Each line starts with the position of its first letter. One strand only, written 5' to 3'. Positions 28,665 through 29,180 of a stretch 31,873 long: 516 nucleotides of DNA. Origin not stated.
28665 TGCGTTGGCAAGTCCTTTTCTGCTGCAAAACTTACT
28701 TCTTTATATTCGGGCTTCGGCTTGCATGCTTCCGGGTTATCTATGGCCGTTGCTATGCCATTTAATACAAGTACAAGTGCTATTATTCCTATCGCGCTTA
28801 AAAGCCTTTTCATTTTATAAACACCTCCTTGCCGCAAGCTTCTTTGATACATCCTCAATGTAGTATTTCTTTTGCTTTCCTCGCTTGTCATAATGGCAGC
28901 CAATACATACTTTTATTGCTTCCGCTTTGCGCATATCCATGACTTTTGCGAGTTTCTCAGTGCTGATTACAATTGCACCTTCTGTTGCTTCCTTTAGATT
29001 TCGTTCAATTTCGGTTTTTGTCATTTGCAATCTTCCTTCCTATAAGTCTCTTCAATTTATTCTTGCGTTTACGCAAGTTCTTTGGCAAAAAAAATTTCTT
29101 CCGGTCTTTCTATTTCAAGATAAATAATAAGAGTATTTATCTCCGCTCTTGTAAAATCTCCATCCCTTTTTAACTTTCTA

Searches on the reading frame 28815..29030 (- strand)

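Call 3: search_protein_families(library=pfam, proteins=[window:28815-29030:-], max_evalue=0.01)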
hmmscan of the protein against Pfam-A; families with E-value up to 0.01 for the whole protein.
window:28815-29030:- (71 aa): 1 family
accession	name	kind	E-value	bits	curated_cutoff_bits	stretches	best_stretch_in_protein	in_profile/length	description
PF13435.11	Cytochrome_C554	-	0.0033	18.8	20.8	1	25-70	34-79/84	Cytochrome c554 and c-prime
